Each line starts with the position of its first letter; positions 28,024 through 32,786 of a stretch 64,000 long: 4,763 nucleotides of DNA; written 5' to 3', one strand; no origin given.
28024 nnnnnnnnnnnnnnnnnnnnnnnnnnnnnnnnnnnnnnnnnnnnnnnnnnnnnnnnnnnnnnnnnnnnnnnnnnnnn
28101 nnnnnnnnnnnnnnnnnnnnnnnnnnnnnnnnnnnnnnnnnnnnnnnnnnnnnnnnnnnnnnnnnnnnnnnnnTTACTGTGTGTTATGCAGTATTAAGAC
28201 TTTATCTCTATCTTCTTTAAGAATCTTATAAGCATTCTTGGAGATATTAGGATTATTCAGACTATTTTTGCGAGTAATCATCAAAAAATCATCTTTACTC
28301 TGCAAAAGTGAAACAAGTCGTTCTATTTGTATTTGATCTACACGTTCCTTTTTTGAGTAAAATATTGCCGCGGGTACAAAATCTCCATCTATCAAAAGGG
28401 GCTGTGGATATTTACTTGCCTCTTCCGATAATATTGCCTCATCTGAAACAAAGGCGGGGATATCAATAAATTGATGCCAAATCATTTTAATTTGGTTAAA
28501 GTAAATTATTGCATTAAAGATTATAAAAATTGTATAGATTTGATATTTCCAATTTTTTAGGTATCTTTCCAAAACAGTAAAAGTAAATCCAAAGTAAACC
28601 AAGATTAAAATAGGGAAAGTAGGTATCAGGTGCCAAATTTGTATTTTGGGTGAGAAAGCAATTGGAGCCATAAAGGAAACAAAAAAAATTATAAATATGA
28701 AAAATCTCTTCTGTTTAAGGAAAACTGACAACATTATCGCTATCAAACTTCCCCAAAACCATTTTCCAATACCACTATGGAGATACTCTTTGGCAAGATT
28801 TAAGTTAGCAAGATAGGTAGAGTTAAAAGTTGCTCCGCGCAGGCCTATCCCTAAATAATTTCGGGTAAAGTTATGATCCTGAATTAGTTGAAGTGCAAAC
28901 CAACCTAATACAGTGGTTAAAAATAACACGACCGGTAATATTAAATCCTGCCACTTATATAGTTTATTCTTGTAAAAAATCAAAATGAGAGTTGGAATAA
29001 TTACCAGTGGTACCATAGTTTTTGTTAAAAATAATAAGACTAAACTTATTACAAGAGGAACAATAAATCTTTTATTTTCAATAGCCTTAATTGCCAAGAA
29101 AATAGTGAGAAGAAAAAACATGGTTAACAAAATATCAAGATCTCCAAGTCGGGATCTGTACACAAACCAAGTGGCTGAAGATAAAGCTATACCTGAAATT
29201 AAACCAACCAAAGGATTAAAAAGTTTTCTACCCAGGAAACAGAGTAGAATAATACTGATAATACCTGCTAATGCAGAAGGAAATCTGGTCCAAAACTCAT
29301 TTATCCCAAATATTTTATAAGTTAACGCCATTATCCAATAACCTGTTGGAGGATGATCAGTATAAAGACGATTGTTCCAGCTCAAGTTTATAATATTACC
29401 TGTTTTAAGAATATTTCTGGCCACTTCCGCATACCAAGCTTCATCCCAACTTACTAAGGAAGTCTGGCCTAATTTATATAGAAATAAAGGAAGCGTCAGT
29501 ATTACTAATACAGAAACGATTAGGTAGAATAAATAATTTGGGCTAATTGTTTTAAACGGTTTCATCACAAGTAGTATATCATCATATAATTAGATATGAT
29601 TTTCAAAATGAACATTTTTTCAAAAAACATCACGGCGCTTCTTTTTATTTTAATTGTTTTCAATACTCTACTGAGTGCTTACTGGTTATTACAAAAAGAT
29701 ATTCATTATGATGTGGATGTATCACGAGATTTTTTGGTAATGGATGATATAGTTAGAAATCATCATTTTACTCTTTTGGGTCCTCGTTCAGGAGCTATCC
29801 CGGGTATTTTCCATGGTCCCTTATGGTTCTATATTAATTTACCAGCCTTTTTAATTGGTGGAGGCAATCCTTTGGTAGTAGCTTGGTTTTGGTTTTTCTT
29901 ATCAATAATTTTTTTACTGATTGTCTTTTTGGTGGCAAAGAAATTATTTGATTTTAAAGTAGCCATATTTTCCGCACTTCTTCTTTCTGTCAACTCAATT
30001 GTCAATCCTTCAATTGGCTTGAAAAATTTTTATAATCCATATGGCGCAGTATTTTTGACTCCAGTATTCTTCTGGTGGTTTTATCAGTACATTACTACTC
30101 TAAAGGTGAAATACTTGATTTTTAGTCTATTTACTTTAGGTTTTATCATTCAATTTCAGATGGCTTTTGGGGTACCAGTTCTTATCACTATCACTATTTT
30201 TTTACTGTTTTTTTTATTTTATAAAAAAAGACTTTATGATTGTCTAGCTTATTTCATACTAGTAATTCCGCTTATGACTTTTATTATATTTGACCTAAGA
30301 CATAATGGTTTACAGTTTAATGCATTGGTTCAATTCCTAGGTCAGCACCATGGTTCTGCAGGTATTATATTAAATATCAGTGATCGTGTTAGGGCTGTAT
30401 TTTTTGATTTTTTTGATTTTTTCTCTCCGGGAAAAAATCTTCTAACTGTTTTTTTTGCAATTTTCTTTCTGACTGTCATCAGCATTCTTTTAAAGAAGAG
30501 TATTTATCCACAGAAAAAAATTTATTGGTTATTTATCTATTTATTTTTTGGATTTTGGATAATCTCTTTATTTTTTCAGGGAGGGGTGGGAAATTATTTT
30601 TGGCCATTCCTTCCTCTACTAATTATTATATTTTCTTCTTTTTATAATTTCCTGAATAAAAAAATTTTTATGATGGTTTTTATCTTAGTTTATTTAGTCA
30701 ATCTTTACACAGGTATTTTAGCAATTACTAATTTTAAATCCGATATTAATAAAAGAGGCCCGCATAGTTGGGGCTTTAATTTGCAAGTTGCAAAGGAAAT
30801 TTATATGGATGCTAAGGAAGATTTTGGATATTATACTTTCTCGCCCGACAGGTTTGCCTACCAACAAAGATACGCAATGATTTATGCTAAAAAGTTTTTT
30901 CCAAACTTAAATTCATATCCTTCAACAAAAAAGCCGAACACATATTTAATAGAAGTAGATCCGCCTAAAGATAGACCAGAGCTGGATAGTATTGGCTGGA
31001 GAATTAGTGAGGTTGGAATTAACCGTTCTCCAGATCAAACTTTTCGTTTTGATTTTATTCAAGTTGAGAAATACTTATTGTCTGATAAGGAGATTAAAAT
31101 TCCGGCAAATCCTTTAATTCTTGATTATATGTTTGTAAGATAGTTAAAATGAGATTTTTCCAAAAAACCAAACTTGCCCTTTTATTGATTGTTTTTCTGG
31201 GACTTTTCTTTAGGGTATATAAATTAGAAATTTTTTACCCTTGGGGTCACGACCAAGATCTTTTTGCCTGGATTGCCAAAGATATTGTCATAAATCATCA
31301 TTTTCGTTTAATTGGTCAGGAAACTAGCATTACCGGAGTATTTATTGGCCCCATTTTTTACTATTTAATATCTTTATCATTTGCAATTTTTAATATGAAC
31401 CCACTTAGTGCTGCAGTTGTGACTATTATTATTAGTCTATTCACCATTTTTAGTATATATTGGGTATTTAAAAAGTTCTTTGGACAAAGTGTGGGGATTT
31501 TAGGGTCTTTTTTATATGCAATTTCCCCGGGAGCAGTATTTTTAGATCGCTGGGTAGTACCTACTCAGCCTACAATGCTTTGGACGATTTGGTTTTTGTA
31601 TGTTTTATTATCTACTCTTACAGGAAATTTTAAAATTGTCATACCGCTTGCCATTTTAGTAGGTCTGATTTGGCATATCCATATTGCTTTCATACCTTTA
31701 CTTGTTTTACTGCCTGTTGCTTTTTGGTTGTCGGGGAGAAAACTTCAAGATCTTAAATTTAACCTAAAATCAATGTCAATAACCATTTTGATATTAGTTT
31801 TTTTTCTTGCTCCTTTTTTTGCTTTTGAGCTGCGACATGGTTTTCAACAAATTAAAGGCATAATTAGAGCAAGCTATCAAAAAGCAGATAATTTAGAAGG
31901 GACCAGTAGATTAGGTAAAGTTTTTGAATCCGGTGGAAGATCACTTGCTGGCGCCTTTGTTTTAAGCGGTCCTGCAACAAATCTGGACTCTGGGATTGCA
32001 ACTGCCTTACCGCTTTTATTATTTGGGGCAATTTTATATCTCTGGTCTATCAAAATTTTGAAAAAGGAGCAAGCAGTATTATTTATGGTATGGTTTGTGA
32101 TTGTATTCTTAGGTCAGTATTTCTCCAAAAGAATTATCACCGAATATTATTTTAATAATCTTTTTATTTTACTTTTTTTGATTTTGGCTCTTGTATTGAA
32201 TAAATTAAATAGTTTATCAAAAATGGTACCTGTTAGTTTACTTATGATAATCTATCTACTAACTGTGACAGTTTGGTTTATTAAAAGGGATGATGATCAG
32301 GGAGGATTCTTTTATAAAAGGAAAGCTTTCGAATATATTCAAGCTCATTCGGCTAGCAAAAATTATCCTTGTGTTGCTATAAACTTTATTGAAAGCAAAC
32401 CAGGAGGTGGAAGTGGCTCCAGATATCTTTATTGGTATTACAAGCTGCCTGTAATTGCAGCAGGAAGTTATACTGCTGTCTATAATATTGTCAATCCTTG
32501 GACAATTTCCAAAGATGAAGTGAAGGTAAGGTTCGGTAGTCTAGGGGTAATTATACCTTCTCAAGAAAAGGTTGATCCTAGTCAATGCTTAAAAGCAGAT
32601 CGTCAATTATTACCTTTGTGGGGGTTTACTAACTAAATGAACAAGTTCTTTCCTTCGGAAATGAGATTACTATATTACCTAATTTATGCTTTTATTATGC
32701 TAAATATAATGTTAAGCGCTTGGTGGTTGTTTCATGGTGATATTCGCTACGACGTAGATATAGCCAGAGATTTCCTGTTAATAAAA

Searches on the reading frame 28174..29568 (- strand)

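Call 67: search_protein_families(library=pfam, proteins=[window:28174-29568:-], max_evalue=0.0001)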
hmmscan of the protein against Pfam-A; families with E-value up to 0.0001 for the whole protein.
window:28174-29568:- (464 aa): 2 families
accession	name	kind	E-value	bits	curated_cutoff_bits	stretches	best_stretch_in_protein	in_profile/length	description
PF13231.12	PMT_2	-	3.8e-18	66.6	26.1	1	71-214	1-145/160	Dolichyl-phosphate-mannose-protein mannosyltransferase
PF02366.24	PMT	-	3.1e-06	27.4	22.7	1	20-200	2-199/245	Dolichyl-phosphate-mannose-protein mannosyltransferase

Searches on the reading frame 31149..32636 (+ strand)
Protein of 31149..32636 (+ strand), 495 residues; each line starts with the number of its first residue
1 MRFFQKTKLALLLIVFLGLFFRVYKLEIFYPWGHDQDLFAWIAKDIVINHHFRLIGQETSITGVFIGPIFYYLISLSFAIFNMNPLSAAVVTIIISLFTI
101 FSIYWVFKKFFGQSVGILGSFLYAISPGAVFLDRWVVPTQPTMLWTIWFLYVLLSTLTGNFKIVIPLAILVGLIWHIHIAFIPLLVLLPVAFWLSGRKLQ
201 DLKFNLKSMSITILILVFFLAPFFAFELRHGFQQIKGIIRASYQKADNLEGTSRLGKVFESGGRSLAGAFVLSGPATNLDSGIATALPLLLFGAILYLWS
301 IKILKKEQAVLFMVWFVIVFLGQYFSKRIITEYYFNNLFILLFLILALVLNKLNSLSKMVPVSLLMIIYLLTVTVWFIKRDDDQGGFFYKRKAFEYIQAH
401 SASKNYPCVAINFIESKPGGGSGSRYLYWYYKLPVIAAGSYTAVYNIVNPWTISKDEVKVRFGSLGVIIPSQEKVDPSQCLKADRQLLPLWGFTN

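Call 67: search_protein_families(library=pfam, proteins=[window:31149-32636:+], max_evalue=0.0001)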
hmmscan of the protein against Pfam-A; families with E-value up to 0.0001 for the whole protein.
window:31149-32636:+ (495 aa): 1 family
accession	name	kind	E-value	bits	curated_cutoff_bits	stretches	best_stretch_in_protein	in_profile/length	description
PF13231.12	PMT_2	-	2.8e-07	31.3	26.1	1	68-216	4-153/160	Dolichyl-phosphate-mannose-protein mannosyltransferase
